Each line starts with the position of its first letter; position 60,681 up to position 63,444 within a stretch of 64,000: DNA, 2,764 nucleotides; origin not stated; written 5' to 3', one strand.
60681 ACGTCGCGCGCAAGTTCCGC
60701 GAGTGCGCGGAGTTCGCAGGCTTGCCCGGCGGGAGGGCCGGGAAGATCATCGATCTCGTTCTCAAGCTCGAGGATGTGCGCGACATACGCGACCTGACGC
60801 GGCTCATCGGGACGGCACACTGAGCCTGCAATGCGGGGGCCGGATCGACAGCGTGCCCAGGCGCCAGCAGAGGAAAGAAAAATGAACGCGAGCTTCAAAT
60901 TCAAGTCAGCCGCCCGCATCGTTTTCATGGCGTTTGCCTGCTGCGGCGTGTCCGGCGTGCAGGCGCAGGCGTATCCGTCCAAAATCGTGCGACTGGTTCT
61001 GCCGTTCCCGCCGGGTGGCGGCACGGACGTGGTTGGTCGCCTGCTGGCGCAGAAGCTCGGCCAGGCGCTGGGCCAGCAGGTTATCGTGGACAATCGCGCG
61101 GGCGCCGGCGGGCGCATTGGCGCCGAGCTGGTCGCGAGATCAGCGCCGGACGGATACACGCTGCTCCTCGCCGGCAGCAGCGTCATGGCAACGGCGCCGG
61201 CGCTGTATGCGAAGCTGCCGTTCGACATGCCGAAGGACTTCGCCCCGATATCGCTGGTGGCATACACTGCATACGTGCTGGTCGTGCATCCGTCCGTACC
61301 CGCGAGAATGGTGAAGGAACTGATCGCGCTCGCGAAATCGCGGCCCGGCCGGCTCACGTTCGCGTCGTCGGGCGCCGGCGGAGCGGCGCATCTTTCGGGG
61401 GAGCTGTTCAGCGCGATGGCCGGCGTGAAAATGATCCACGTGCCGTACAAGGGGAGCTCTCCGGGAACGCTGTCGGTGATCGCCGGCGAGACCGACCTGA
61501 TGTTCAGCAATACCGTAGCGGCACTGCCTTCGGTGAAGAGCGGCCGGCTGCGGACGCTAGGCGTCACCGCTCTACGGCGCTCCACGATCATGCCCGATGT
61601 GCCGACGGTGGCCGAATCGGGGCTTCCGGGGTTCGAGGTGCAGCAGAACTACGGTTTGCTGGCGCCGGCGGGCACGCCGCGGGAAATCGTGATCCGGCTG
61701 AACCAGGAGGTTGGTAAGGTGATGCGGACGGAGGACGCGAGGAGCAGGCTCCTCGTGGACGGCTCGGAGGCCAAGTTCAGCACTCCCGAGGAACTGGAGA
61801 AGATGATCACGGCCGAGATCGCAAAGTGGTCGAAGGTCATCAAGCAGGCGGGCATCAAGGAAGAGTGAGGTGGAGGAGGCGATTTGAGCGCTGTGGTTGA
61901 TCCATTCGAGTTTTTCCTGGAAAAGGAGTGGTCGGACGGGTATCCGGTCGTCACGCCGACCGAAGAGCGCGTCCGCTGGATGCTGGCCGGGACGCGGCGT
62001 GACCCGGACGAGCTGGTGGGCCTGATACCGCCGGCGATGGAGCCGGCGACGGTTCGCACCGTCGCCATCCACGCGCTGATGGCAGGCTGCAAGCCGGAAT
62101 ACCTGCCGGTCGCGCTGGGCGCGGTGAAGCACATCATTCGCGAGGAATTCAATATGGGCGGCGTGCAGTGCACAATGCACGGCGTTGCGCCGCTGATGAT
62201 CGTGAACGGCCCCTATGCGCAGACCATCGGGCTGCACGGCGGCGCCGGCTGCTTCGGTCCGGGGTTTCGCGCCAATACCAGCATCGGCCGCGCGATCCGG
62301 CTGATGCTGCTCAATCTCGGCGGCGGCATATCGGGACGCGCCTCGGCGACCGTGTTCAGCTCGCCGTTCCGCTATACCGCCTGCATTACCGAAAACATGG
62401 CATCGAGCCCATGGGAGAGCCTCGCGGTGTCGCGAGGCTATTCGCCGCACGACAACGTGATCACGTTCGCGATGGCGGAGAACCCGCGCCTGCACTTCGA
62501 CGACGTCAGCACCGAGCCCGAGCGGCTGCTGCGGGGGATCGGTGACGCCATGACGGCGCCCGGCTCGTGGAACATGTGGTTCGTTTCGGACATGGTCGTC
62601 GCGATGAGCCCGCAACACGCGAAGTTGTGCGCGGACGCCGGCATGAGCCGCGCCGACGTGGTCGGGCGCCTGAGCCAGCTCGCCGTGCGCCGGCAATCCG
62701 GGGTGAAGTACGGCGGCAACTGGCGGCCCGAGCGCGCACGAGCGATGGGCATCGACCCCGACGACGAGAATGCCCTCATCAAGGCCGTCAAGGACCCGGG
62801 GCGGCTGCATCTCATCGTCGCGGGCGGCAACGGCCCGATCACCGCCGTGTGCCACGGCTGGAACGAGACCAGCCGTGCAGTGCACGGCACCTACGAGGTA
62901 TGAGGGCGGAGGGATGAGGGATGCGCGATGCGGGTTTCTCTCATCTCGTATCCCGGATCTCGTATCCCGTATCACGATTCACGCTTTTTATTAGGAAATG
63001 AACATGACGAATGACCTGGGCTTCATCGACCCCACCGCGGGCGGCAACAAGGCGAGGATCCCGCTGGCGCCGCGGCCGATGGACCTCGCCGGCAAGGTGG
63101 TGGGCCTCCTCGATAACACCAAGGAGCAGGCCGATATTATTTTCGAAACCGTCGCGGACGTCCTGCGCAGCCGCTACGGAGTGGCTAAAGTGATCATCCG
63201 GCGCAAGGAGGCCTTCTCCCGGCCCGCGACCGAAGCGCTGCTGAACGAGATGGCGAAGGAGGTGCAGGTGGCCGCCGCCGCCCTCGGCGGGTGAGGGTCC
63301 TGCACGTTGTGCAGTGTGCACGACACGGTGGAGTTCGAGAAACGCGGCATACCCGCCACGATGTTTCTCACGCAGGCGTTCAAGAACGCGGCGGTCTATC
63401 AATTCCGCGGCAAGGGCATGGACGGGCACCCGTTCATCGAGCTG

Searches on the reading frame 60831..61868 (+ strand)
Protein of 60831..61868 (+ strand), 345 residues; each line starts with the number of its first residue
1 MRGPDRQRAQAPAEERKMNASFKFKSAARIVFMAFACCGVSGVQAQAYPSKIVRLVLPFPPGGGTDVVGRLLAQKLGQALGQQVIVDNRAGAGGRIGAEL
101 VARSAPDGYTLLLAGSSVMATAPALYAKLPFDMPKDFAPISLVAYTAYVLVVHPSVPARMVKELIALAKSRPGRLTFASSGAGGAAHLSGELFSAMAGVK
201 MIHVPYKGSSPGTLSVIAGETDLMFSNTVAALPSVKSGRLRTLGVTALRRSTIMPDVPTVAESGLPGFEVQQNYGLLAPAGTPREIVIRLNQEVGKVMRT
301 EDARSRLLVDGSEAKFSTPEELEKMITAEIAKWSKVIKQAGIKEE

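Call 63: search_protein_families(library=pfam, proteins=[window:60831-61868:+], max_evalue=0.00001)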
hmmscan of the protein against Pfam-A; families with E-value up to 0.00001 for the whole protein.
window:60831-61868:+ (345 aa): 1 family
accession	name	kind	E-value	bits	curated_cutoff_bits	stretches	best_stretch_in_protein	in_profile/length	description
PF03401.19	TctC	-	9.7e-73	245.5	27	1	69-341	2-273/274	Tripartite tricarboxylate transporter family receptor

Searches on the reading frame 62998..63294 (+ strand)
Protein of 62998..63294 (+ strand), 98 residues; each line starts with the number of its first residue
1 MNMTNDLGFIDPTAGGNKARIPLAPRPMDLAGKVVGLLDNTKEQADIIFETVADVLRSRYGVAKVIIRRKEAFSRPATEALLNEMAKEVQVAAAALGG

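Call 63: search_protein_families(library=pfam, proteins=[window:62998-63294:+], max_evalue=0.00001)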
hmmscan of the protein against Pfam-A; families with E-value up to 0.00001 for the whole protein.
window:62998-63294:+ (98 aa): 1 family
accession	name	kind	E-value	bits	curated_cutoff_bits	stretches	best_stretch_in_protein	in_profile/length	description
PF24696.1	UGSC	-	3.9e-19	69.8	25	1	10-97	3-91/172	UGSC family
